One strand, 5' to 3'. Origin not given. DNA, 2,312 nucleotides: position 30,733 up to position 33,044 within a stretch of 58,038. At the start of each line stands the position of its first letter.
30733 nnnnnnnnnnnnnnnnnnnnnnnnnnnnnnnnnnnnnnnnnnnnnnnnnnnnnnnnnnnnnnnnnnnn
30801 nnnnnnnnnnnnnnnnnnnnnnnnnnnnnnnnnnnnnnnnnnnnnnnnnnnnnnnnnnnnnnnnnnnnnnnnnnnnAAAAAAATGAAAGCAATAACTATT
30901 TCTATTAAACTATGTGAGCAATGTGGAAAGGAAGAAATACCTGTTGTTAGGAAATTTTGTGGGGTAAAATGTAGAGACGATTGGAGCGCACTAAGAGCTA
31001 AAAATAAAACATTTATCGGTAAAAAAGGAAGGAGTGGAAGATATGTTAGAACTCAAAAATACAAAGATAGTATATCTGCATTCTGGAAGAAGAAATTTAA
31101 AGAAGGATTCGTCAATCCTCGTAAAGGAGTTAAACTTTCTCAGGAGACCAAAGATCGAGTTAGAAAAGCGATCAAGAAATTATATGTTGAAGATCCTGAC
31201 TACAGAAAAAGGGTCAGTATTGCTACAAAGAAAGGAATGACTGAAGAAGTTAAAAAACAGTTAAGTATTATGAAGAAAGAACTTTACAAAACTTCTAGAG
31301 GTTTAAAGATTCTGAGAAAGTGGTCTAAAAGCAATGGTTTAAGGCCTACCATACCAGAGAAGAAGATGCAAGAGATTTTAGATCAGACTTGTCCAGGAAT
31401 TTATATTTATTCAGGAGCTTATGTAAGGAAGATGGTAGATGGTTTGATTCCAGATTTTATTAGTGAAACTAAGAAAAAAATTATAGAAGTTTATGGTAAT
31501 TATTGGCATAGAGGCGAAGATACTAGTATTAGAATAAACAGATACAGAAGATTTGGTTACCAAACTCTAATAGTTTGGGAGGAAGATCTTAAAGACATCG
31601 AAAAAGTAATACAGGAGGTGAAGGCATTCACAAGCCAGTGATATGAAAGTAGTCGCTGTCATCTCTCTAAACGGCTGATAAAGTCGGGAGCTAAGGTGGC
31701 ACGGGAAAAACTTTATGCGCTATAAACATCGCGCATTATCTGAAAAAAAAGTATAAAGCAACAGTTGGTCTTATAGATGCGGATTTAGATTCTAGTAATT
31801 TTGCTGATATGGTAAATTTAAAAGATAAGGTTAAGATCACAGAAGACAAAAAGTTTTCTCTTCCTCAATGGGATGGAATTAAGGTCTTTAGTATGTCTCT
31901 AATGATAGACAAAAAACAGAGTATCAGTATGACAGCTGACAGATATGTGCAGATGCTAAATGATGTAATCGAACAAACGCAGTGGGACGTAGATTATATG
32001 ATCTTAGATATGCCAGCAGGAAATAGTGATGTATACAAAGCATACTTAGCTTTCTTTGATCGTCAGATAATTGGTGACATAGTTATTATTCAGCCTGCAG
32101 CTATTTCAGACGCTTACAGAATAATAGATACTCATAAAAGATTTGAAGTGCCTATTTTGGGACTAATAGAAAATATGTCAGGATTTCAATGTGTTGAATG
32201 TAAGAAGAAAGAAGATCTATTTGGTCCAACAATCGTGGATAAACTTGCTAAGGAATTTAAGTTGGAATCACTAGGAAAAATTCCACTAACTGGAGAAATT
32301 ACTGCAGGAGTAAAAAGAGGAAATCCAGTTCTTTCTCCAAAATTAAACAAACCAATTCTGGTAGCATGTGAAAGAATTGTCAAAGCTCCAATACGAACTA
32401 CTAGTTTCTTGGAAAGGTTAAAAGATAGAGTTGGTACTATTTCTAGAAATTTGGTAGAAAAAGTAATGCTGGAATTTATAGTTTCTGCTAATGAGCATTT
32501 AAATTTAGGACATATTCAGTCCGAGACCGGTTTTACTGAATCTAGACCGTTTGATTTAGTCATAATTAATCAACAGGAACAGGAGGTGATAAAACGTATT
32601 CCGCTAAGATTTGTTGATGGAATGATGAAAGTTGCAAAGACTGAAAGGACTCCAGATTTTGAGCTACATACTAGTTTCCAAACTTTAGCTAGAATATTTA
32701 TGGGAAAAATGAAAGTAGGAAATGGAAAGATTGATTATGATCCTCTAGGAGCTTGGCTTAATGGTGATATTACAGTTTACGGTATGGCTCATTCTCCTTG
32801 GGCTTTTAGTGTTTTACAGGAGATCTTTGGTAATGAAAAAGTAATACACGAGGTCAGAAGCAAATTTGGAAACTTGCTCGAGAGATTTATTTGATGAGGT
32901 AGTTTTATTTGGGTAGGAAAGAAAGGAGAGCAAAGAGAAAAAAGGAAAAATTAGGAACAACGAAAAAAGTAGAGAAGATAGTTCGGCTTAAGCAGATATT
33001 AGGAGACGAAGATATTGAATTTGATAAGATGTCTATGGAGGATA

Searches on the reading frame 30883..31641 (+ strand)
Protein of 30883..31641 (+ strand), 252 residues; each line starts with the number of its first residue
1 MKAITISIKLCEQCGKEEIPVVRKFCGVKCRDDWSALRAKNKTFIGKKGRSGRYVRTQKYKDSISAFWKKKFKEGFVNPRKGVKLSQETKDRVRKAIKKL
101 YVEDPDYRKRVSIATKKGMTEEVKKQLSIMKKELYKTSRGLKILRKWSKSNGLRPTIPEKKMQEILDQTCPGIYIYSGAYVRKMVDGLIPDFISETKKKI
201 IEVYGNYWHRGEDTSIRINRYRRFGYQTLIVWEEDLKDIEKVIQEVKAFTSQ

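Call 9: search_protein_families(library=pfam, proteins=[window:30883-31641:+], max_evalue=0.01)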
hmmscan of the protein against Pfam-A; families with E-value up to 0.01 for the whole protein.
window:30883-31641:+ (252 aa): 2 families
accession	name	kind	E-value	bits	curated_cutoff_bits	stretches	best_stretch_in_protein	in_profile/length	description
PF04480.18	DUF559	-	0.00015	22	20.6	1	183-248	39-106/109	Protein of unknown function (DUF559)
PF10991.15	Enc34_ssDNA-bd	-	0.0055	16.8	26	0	87-186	39-128/176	Enterobacter phage Enc34, ssDNA-binding protein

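Call 37: search_protein_families(library=phrogs, proteins=[window:30883-31641:+], max_evalue=0.01)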
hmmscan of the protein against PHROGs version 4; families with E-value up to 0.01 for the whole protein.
window:30883-31641:+ (252 aa): 1 family
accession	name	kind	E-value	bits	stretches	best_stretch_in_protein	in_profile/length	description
phrog_25510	-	unknown function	0.0021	18.9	1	148-240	5-94/136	-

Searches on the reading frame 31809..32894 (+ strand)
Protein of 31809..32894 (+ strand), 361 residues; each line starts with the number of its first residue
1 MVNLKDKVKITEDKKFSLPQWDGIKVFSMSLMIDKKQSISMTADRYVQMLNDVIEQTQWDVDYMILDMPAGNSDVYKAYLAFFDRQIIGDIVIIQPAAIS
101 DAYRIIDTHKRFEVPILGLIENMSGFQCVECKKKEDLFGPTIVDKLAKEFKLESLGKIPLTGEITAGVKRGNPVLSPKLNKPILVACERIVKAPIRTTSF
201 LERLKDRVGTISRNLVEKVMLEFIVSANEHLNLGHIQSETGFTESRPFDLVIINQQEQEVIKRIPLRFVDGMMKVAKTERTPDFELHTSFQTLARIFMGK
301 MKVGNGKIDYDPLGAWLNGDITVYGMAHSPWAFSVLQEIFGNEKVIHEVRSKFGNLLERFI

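Call 9: search_protein_families(library=pfam, proteins=[window:31809-32894:+], max_evalue=0.01)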
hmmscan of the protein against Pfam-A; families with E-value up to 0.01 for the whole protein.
window:31809-32894:+ (361 aa): 1 family
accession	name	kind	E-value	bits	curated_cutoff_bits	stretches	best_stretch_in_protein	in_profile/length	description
PF10609.15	ParA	-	3.8e-32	112.1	27.1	1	1-192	50-243/246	NUBPL iron-transfer P-loop NTPase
